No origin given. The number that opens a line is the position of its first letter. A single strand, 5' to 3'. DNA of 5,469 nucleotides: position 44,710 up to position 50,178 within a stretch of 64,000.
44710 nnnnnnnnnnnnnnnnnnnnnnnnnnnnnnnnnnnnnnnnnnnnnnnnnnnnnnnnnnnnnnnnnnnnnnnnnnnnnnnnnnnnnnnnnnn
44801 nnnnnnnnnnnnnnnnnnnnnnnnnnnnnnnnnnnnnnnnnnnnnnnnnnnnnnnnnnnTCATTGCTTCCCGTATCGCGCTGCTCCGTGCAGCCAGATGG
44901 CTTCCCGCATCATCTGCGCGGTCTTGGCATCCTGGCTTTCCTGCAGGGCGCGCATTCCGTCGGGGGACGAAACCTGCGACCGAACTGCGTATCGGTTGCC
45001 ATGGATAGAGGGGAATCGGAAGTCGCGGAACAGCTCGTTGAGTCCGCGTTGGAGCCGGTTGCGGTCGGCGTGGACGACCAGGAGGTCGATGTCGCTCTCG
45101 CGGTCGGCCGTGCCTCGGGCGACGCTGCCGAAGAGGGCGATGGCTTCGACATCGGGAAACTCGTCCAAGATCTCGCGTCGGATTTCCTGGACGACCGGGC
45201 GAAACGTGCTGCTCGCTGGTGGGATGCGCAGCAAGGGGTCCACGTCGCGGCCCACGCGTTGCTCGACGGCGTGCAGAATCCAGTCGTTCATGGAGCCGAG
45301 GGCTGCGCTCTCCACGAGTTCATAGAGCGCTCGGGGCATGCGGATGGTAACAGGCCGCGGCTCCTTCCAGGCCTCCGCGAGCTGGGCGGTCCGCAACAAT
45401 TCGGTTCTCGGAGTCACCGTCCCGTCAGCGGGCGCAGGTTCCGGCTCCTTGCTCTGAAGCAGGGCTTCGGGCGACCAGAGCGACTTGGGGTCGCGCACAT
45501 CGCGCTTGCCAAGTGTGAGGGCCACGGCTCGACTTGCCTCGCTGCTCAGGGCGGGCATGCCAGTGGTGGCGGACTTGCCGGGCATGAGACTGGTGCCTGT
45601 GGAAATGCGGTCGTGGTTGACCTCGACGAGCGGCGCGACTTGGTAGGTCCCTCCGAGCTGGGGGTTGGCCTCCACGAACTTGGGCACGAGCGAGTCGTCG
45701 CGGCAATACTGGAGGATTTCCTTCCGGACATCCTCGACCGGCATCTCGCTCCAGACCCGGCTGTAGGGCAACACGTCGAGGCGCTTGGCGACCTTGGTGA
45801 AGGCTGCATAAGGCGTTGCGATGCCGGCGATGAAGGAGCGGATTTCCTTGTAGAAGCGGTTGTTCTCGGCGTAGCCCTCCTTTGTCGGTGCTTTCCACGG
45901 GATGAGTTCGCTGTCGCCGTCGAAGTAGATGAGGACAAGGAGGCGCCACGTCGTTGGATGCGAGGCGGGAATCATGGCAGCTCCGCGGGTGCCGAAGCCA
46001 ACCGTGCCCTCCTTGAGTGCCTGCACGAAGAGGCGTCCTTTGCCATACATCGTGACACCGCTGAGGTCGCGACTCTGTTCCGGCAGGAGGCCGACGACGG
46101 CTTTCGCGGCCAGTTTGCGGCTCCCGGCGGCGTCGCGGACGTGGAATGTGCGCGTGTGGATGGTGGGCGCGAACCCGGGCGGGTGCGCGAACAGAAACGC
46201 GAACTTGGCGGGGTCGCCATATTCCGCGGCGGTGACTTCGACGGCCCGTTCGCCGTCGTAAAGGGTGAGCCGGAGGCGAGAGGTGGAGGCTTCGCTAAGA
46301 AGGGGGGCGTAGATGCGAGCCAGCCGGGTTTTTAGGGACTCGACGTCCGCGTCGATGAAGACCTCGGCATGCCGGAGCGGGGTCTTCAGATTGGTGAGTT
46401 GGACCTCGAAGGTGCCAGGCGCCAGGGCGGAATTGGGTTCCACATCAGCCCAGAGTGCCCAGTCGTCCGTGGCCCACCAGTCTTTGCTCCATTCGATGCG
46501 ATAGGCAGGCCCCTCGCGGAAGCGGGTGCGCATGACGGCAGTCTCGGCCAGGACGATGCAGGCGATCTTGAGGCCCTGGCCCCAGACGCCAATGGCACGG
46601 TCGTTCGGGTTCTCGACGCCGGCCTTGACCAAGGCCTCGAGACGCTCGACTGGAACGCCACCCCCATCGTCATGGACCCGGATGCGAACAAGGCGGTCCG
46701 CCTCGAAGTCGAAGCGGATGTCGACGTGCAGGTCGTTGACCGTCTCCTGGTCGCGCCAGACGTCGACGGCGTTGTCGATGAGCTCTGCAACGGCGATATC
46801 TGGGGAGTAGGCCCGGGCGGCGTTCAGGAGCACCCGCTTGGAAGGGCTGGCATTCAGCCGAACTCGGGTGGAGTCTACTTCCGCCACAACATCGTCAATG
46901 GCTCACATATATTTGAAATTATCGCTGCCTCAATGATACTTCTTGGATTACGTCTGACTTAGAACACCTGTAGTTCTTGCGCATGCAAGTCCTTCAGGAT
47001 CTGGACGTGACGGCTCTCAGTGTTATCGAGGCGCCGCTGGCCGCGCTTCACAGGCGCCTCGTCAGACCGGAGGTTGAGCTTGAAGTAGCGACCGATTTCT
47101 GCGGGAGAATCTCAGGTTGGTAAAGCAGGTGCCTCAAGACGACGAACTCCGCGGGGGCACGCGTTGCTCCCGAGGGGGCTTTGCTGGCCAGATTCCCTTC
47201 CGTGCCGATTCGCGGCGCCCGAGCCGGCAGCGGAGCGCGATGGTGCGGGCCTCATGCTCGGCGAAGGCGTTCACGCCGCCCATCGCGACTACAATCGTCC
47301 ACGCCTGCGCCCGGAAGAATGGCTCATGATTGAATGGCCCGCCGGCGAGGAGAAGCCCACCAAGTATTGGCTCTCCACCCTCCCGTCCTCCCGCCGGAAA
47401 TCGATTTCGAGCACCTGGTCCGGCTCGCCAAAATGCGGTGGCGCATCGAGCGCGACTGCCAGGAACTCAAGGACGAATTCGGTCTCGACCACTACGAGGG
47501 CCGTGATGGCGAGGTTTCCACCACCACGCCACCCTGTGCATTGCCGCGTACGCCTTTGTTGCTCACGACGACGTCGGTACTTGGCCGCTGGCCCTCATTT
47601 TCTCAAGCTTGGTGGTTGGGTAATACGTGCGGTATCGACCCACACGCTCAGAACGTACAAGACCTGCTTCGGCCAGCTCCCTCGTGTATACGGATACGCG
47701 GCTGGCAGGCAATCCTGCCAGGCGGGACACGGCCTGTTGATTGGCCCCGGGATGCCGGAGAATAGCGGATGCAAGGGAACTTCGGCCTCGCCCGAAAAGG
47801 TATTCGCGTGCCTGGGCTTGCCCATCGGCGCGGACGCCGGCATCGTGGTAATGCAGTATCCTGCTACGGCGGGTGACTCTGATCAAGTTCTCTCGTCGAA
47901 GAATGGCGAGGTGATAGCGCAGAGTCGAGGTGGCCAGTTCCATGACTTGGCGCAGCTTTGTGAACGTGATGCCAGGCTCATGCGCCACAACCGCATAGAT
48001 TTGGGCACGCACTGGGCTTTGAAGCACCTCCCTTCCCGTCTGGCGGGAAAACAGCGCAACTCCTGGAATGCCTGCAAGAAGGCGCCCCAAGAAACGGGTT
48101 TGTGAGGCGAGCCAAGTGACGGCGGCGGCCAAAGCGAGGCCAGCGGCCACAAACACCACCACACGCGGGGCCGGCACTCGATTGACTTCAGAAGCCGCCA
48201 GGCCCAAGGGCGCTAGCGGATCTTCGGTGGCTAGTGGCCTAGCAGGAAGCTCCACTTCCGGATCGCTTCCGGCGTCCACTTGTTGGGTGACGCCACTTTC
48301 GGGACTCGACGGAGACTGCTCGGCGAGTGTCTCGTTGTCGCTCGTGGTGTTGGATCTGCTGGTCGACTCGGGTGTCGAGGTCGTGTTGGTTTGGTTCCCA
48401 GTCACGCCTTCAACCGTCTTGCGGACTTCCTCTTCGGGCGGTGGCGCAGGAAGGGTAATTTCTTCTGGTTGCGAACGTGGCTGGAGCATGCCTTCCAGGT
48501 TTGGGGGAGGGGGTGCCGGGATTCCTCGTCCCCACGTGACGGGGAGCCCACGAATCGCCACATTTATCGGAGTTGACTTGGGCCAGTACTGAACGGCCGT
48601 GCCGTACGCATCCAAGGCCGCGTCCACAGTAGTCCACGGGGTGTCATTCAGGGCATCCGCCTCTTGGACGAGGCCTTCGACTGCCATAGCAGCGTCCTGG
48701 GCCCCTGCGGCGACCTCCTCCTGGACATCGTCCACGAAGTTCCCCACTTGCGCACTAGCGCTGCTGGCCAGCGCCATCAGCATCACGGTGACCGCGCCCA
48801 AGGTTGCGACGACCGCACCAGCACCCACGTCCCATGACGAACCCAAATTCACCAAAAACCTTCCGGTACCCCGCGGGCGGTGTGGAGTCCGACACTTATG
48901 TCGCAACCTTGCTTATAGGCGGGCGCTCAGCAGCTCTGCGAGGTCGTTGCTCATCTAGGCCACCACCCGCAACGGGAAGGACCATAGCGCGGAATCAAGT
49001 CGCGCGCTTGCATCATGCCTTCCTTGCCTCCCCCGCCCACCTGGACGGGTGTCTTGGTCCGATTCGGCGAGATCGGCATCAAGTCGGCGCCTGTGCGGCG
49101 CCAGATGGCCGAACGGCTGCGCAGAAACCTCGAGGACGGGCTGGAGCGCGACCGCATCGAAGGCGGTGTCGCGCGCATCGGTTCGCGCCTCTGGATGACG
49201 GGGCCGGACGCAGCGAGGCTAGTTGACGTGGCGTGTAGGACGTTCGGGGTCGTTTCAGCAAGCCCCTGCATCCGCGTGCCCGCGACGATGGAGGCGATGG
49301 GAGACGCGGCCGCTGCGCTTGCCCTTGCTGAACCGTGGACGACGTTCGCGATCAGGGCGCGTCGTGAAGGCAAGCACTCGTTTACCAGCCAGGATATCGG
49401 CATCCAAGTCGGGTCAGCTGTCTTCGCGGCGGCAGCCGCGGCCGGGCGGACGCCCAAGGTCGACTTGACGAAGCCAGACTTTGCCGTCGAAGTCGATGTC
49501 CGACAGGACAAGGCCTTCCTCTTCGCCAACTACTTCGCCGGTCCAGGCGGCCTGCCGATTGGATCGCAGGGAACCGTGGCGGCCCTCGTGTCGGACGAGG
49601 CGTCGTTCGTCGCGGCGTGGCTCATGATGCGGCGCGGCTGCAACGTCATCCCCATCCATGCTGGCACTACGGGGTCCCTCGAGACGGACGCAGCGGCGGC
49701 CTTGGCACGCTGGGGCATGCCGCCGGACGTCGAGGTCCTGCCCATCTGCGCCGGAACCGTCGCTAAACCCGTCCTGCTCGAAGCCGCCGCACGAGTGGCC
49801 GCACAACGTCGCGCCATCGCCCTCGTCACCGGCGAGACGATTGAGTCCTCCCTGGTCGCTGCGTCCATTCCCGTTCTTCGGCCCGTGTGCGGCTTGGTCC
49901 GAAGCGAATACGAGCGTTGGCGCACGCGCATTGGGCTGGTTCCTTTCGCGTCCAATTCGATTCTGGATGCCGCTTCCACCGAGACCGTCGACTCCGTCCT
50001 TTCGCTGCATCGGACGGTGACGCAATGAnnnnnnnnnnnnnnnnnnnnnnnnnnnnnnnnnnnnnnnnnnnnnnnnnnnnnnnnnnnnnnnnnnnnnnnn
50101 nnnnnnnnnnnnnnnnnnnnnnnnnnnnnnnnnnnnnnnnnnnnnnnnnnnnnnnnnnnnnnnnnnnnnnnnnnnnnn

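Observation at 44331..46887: MORC/GHKL ATPase-RHH-MNT fusion paired with a HEPN gene: candidate new anti-phage or stress-sensing system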

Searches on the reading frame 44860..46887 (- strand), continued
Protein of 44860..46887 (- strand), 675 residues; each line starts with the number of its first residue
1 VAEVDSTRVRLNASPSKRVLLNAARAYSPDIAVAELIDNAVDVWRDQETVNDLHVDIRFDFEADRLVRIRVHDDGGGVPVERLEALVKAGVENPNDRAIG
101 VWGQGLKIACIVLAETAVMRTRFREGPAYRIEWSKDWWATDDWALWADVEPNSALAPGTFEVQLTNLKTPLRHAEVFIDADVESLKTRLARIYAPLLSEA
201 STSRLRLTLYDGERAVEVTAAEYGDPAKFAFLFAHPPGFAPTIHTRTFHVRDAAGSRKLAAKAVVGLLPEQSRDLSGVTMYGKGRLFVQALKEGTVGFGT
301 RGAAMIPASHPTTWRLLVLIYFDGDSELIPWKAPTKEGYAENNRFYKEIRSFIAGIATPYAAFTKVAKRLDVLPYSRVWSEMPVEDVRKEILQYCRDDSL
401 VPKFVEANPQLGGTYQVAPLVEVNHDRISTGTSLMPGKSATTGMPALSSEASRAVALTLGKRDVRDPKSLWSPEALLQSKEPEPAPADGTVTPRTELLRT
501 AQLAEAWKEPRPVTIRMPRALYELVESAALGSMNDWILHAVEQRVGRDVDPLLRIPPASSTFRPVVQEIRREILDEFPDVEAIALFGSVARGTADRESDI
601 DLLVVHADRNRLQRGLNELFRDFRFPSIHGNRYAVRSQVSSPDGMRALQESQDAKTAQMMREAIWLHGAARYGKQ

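Call 99: search_protein_families(library=padloc, proteins=[L003:8887-10323:+, L003:10503-11063:+, L027:3457-4458:+, L027:4520-5407:+, L028:3326-3976:+, L001:8895-10037:+, L001:2064-4208:-, L005:4524-5579:+, L005:2634-3623:-, L006:3417-4511:+], max_evalue=0.001)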
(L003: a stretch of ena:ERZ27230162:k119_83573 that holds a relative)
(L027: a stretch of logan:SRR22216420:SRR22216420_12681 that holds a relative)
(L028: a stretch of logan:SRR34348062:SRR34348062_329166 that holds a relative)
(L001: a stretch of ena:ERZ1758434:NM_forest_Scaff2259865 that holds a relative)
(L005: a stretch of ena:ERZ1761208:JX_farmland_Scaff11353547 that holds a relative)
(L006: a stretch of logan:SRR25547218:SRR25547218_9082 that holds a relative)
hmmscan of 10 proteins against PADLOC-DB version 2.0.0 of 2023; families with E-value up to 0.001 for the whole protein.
L003:8887-10323:+ (478 aa): 0 families

L003:10503-11063:+ (186 aa): 3 families
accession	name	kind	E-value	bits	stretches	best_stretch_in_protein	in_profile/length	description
PDLC01247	DEDDh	-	1.2e-22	79.1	1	6-175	1-138/139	"CAS-I,CAS-II,CAS-III,CAS-IV,CAS-V,CAS-VI; associated"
PDLC05027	PDC-S48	-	5.8e-15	53.3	1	3-183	4-171/411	-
PDLC05028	PDC-S48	-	4.8e-06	23.4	1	6-141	21-144/512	-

L027:3457-4458:+ (333 aa): 1 family
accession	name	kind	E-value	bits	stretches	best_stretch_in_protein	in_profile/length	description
PDLC05050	PDC-S60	-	4.4e-17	59.6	1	98-273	3-169/906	-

L027:4520-5407:+ (295 aa): 0 families

L028:3326-3976:+ (216 aa): 0 families

L001:8895-10037:+ (381 aa): 0 families

L001:2064-4208:- (714 aa): 2 families
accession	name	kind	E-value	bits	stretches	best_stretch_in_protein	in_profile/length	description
PDLC02926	HTH_VI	-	1.5e-06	26.4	1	6-46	2-42/92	-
PDLC03841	LeoBC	-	0.00012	19.3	1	97-149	46-92/601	-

L005:4524-5579:+ (351 aa): 0 families

L005:2634-3623:- (329 aa): 10 families
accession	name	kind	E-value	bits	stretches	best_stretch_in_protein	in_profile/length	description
PDLC00231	KwaB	-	3.8e-17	60.8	1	51-313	40-295/305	DUF4868 domain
PDLC00222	KwaB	-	6.3e-13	46.7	1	47-326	16-291/292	DUF4868 domain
PDLC00224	KwaB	-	2.1e-10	38.8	1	82-277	65-259/302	DUF4868 domain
PDLC00236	KwaB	-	2.2e-09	35.1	1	61-236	52-226/314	DUF4868 domain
PDLC00234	KwaB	-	4.1e-09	34.3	1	45-326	15-288/289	DUF4868 domain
PDLC00233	KwaB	-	3.6e-08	31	1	111-327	100-315/320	DUF4868 domain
PDLC00235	KwaB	-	5.2e-08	30.7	1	49-261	43-251/312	DUF4868 domain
PDLC00223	KwaB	-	1.1e-07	29.2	1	72-322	76-330/339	DUF4868 domain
PDLC00237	KwaB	-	0.00021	18.9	1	66-210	52-194/306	DUF4868 domain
PDLC00230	KwaB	-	0.00072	17.1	0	161-324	154-314/322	DUF4868 domain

L006:3417-4511:+ (364 aa): 0 families

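Call 100: find_related_loci(query=A2, collection=viral_contigs, flank=6000)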
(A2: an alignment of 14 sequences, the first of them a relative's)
Query A2 (675 aa) in viral_contigs; peptide patterns used: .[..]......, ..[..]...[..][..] (x = any residue, [..] = any of these).
21 stretches matched a pattern, but none encodes a relative of the query by tblastn (E <= 1e-3).

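Call 102: find_related_loci(query=A2, collection=metagenome_contigs, flank=8000)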
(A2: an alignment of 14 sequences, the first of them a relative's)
Query A2 (675 aa) in metagenome_contigs; peptide patterns used: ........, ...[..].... (x = any residue, [..] = any of these).
247 stretches matched a pattern, but none encodes a relative of the query by tblastn (E <= 1e-3).

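Call 103: find_homologous_proteins(query=P0001, region=1-440, max_evalue=0.00001)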
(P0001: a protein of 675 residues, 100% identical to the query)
Query P0001, residues 1-440 (440 aa): 15 proteins with E <= 0.00001 among 8000 candidates.
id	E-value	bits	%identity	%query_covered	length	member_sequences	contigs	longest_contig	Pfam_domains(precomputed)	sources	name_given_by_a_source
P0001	4.3e-295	996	100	100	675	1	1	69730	PF18765.8,PF02518.32,PF13589.13,PF01909.30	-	-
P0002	1.1e-190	652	67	96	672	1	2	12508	PF18765.8,PF13589.13,PF01909.30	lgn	-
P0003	4.3e-159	548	60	98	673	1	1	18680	PF18765.8,PF13589.13,PF01909.30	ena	-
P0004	2.9e-155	535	57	98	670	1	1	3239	PF13589.13,PF01909.30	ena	-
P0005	1.5e-149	517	58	93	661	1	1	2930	PF18765.8,PF01909.30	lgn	-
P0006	3.4e-139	482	51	99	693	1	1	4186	PF18765.8,PF13589.13,PF01909.30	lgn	-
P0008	8.2e-139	481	51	99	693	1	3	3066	PF18765.8,PF13589.13,PF01909.30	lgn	-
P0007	5.2e-138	479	52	96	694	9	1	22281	PF18765.8,PF13589.13,PF01909.30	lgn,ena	-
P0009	1.1e-134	468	51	95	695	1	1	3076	PF18765.8,PF13589.13,PF01909.30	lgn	-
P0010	3.1e-133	463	49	96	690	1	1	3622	PF18765.8,PF13589.13,PF01909.30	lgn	-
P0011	1.1e-112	395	49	93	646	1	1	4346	PF18765.8,PF02518.32,PF13589.13,PF01909.30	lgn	-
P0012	3.3e-109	384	47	95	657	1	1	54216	PF18765.8,PF13589.13,PF01909.30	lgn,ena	-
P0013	3.6e-108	380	46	95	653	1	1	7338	PF18765.8,PF13589.13,PF01909.30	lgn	-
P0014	1.3e-98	349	45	88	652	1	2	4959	PF18765.8,PF13589.13,PF01909.30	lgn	-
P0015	4.8e-23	100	29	94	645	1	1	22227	PF13589.13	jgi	jgi:Histidine kinase-, DNA gyrase B-, and HSP90-like ATPase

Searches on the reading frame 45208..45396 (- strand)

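Call 46: search_protein_families(library=pfam, proteins=[window:45208-45396:-], max_evalue=10)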
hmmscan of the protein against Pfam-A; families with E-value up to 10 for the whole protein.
seq(63 aa): 1 family
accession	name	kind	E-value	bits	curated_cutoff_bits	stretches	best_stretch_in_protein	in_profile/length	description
PF19593.4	DUF6098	-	0.0037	17.4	27.2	1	7-57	60-112/141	Family of unknown function (DUF6098)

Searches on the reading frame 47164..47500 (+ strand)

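Call 94: search_protein_families(library=pfam, proteins=[window:47164-47500:+], max_evalue=0.01)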
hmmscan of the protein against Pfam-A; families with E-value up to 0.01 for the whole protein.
window:47164-47500:+ (112 aa): 0 families

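Call 98: search_protein_families(library=ncbifam, proteins=[window:47164-47500:+], max_evalue=1)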
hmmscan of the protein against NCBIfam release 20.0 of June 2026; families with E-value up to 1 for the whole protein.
window:47164-47500:+ (112 aa): 1 family
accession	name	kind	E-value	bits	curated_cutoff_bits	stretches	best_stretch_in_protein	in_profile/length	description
NF033540.2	transpos_IS701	equivalog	9.4e-06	25.1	150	1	30-77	259-306/363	IS701 family transposase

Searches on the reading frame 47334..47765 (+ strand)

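Call 94: search_protein_families(library=pfam, proteins=[window:47334-47765:+], max_evalue=0.01)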
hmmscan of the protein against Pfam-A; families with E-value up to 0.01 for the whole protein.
window:47334-47765:+ (143 aa): 0 families

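Call 98: search_protein_families(library=ncbifam, proteins=[window:47334-47765:+], max_evalue=1)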
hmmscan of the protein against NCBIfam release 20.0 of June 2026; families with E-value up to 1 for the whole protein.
window:47334-47765:+ (143 aa): 2 families
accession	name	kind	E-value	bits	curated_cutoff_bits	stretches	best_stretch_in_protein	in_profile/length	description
NF033540.2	transpos_IS701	equivalog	1.2e-12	47.8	150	1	18-58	301-341/363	IS701 family transposase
NF033592.1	transpos_IS4_1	equivalog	0.25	10.4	115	1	23-59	275-311/332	IS4 family transposase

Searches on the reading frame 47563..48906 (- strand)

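Call 94: search_protein_families(library=pfam, proteins=[window:47563-48906:-], max_evalue=0.01)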
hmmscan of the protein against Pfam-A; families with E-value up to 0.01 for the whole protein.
window:47563-48906:- (447 aa): 9 families
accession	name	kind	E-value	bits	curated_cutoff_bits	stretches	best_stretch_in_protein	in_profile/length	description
PF24266.1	HTH_HVO_0163_N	-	4.2e-12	46.4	31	1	299-358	3-62/70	HVO_0163, N-terminal HTH domain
PF13412.12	HTH_24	-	1.3e-08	34.7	21.9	1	381-418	11-48/48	Winged helix-turn-helix DNA-binding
PF12840.13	HTH_20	-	5.8e-08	33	27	1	297-344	3-50/51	Helix-turn-helix domain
PF12802.13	MarR_2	-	1.7e-07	31.7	27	1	380-422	12-55/61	MarR family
PF01978.25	TrmB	-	7.3e-05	23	25.6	1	381-431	16-65/68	Sugar-specific transcriptional regulator TrmB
PF01022.26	HTH_5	-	0.00011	22.4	22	0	314-343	17-46/47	Bacterial regulatory protein, arsR family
PF09339.16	HTH_IclR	-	0.001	19.2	22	1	384-420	14-51/52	IclR helix-turn-helix domain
PF01047.28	MarR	-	0.0014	19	24.6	0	308-347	13-52/59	MarR family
PF24034.1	DUF7343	-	0.0053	17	27.6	0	388-424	19-55/62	Domain of unknown function (DUF7343)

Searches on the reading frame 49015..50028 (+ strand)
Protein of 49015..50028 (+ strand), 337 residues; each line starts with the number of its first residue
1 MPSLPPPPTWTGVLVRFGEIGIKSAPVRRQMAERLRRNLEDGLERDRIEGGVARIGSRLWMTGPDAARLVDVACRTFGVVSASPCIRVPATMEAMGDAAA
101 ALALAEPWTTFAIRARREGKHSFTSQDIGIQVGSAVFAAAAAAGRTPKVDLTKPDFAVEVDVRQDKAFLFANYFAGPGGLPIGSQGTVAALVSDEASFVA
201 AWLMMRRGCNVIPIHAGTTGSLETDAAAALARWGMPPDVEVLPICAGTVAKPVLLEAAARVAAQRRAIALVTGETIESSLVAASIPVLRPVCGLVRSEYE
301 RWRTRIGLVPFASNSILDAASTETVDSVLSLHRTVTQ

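Call 94: search_protein_families(library=pfam, proteins=[window:49015-50028:+], max_evalue=0.01)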
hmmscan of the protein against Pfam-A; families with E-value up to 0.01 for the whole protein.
window:49015-50028:+ (337 aa): 3 families
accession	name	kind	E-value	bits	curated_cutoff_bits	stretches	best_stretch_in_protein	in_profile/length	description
PF02926.22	THUMP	-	4.1e-12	46.8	20.6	1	91-170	3-82/84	THUMP domain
PF02568.20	ThiI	-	6.4e-08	32.9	20.5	1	183-216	1-35/197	Thiamine biosynthesis protein (ThiI)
PF22025.1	ThiI_fer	-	4.4e-07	30.7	25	1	13-83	2-72/72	ThiI ferredoxin-like domain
